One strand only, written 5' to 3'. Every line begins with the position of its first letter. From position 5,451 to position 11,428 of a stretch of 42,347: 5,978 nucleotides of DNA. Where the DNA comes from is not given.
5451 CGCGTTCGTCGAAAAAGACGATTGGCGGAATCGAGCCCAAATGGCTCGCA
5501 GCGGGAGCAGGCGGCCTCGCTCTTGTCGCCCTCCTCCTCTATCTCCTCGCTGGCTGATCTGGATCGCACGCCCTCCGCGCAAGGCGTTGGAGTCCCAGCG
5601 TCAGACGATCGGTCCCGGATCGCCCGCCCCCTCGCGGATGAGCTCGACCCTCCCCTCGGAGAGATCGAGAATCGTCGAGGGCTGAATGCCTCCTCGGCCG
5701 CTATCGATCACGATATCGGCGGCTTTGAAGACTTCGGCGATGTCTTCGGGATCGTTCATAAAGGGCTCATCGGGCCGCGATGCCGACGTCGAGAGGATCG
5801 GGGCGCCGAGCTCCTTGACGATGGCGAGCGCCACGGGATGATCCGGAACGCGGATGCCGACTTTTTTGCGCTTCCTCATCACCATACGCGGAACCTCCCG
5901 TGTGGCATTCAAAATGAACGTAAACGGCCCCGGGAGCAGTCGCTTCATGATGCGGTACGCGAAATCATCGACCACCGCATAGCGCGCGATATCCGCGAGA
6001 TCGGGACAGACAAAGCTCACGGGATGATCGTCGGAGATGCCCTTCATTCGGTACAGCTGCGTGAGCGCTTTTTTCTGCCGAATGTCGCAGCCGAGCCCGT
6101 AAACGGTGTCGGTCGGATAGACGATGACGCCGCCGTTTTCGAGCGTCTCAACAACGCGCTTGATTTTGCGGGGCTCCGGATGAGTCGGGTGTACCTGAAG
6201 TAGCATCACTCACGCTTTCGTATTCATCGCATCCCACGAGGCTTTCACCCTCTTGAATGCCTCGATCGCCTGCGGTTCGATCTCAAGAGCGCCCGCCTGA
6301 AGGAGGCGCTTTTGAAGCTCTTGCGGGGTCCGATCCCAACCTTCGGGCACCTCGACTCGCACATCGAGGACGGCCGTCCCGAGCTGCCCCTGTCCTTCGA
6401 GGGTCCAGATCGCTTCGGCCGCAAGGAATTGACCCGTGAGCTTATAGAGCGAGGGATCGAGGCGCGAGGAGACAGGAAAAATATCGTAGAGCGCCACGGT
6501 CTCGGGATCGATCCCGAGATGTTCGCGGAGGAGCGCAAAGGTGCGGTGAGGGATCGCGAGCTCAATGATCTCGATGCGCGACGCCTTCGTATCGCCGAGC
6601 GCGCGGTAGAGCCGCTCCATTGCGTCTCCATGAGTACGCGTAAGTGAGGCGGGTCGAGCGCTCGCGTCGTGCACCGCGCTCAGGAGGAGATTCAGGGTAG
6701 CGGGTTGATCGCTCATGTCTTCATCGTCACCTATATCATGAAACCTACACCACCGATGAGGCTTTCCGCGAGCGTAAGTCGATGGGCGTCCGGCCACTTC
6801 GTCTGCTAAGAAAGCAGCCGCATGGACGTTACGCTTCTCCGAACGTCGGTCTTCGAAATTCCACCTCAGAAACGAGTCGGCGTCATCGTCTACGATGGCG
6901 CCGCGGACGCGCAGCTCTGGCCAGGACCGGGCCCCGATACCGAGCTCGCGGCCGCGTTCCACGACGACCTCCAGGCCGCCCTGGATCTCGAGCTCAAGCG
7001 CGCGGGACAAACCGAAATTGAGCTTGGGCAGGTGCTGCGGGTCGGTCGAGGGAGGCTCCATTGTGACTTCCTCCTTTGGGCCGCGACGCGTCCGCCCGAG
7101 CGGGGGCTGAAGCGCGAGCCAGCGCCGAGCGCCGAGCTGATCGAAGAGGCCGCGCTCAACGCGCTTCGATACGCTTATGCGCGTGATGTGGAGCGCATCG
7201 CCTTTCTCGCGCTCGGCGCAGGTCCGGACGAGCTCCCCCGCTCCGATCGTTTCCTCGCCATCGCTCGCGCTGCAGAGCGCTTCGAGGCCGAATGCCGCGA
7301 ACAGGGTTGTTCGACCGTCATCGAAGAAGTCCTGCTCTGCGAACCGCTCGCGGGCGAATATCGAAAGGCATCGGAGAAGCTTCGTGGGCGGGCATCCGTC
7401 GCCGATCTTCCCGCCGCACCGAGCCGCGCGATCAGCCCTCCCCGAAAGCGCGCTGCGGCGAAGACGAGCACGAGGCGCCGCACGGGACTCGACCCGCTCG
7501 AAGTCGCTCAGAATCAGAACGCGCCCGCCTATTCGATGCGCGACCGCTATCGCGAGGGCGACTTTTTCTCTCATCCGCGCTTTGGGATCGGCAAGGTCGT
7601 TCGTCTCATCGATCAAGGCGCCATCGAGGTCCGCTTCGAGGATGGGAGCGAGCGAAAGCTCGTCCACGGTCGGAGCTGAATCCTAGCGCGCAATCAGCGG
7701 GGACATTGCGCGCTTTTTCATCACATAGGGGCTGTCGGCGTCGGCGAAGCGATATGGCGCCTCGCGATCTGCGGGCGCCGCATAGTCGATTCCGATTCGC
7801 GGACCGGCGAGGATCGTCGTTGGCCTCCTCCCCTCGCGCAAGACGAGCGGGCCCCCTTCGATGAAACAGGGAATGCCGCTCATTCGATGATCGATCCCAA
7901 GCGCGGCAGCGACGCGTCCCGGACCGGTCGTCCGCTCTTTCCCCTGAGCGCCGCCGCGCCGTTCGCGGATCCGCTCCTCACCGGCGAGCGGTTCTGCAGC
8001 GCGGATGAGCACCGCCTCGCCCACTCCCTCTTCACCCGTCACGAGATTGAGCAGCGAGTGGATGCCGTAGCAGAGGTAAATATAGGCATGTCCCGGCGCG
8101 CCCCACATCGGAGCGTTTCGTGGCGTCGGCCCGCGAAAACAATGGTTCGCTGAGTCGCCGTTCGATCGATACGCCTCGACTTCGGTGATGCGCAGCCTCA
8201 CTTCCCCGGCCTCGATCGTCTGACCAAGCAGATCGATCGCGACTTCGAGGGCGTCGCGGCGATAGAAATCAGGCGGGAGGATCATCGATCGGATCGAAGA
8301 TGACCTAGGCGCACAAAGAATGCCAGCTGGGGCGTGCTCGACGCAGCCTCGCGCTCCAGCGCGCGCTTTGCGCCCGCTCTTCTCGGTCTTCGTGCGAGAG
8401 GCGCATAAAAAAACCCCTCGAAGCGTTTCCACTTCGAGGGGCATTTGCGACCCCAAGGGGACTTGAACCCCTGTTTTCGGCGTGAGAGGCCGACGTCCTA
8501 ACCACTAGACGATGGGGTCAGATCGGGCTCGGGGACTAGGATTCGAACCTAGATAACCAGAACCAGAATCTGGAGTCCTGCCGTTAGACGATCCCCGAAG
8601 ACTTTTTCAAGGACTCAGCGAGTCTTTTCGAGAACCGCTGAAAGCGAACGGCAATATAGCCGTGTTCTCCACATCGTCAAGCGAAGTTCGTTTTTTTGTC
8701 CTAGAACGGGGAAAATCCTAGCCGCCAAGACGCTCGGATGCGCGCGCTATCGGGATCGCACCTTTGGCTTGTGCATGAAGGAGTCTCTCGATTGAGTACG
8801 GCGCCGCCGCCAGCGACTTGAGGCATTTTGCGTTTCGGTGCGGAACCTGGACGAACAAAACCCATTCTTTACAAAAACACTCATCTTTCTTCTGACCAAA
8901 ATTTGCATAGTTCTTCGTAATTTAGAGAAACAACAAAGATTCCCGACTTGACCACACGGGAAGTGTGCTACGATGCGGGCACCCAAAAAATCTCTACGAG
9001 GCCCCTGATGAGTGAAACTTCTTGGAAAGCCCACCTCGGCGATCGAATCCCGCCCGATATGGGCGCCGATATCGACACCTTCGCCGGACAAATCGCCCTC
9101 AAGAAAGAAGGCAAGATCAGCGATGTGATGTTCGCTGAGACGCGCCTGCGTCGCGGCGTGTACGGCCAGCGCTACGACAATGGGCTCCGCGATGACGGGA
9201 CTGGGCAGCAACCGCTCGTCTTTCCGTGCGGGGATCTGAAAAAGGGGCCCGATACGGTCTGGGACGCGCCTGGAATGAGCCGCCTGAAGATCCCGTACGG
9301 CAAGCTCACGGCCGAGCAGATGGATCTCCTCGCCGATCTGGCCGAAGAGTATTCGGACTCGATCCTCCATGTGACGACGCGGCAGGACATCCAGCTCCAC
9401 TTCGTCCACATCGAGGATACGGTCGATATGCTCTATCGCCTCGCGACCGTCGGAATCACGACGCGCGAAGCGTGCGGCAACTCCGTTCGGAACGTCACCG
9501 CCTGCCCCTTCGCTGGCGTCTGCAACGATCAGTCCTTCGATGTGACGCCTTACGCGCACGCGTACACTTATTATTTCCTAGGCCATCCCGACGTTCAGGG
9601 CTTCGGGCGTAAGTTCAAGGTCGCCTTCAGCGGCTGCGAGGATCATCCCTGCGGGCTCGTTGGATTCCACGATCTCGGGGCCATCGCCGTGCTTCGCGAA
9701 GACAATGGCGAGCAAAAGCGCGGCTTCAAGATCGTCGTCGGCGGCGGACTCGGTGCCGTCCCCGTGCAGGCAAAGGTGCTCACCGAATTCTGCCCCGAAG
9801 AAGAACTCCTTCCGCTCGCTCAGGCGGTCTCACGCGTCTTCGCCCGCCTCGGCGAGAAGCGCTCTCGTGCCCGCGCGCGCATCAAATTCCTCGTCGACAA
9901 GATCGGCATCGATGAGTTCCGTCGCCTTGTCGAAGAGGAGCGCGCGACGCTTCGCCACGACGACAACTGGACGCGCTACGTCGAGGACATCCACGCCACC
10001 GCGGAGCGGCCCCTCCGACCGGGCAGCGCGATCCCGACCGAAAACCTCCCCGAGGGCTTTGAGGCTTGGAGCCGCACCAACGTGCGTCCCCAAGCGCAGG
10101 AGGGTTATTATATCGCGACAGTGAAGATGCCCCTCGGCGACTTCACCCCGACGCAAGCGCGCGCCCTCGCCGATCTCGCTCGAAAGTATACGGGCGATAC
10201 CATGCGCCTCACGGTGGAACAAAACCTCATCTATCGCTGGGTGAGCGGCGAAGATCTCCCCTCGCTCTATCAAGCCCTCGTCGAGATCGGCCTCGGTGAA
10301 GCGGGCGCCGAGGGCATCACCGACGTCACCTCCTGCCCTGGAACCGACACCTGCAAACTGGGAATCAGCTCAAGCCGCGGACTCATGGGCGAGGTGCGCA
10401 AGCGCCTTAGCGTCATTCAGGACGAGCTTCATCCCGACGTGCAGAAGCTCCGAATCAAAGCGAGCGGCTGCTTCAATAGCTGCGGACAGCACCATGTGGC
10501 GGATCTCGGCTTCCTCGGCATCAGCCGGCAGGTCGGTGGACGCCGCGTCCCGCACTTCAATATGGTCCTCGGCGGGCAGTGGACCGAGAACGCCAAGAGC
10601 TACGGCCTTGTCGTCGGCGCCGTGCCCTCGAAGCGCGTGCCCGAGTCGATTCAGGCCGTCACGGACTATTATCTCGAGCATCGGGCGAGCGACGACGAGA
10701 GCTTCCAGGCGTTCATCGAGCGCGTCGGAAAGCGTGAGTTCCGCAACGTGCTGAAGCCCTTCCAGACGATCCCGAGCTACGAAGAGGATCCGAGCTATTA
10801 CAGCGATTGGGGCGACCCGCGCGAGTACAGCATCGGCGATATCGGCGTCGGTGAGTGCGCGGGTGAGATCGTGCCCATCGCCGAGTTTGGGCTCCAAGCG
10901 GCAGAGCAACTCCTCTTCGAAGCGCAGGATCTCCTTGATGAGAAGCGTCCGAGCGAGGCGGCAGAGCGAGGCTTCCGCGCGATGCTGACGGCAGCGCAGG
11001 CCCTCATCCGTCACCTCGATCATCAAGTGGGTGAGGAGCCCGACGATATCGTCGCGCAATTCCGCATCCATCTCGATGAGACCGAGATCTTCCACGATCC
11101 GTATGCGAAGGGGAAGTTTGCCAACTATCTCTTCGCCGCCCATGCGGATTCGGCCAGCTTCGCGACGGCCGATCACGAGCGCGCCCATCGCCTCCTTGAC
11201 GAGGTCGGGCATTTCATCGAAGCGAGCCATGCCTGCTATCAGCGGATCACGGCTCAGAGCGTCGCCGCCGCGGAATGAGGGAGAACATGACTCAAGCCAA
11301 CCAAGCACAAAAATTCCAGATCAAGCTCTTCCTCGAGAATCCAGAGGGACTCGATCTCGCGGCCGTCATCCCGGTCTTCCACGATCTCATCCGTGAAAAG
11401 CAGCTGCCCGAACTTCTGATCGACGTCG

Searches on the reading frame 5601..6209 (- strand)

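Call 67: search_protein_families(library=pfam, proteins=[window:5601-6209:-], max_evalue=0.001)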
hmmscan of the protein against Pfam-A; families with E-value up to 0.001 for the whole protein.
window:5601-6209:- (202 aa): 1 family
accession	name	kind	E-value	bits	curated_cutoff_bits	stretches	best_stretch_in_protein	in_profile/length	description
PF01300.24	Sua5_yciO_yrdC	-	7.3e-54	182.4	25.1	1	22-194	2-178/178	Telomere recombination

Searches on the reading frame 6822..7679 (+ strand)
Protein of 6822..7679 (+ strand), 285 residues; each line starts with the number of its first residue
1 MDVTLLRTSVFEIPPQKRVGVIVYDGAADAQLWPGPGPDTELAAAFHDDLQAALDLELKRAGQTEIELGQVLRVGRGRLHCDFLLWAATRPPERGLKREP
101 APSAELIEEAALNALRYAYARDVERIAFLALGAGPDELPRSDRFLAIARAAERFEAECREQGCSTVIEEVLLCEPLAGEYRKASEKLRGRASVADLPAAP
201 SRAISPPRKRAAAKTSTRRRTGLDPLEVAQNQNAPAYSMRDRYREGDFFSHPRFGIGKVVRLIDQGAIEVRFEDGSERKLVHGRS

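Call 67: search_protein_families(library=pfam, proteins=[window:6822-7679:+], max_evalue=0.001)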
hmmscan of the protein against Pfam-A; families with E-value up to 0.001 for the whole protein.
window:6822-7679:+ (285 aa): 1 family
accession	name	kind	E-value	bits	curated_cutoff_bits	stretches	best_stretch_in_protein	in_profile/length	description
PF01661.27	Macro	-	0.00026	21.4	22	1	28-140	4-111/118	Macro domain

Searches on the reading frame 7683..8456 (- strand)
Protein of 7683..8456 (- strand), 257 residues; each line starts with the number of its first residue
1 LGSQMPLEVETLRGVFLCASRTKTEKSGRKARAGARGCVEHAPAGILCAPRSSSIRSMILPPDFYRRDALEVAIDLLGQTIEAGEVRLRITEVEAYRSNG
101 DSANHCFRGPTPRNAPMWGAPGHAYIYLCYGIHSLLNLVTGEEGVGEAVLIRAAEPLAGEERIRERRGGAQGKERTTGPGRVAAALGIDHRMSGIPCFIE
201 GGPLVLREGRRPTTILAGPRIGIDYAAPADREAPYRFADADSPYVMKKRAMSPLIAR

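Call 7: search_protein_families(library=pfam, proteins=[window:7683-8456:-], max_evalue=0.001)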
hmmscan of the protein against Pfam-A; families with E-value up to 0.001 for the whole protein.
window:7683-8456:- (257 aa): 1 family
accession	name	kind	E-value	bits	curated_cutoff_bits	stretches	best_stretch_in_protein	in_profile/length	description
PF02245.21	Pur_DNA_glyco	-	9.3e-55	185.2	27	1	63-242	1-180/181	Methylpurine-DNA glycosylase (MPG)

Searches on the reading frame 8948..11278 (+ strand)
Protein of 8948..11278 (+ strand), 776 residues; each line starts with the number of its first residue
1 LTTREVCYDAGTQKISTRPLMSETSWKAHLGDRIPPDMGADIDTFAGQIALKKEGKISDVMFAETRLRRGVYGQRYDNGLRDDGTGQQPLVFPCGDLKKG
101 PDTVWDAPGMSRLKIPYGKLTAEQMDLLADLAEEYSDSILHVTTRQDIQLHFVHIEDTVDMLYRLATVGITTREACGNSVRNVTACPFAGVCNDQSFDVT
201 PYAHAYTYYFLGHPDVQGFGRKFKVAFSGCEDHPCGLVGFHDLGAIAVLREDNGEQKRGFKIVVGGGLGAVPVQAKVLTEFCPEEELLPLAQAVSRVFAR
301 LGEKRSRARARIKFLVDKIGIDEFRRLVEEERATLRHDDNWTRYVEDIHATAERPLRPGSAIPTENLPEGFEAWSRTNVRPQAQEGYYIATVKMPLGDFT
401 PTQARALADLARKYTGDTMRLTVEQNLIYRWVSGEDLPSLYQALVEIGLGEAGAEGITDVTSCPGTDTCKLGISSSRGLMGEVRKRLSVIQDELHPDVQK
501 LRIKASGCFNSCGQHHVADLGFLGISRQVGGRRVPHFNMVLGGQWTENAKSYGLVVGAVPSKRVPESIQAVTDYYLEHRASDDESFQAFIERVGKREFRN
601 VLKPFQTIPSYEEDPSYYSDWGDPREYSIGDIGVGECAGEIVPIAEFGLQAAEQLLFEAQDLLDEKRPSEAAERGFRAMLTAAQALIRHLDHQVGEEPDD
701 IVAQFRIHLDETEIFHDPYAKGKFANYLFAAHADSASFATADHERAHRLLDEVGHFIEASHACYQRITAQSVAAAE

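Call 7: search_protein_families(library=pfam, proteins=[window:8948-11278:+], max_evalue=0.001)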
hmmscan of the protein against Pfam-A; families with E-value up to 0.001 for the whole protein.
window:8948-11278:+ (776 aa): 2 families
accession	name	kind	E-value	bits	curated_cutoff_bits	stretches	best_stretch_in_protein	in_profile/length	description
PF01077.27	NIR_SIR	-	2.7e-55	186.6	27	2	176-331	1-153/158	Nitrite and sulphite reductase 4Fe-4S domain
PF03460.22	NIR_SIR_ferr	-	2e-37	127.2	24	2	380-446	1-68/69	Nitrite/Sulfite reductase ferredoxin-like half domain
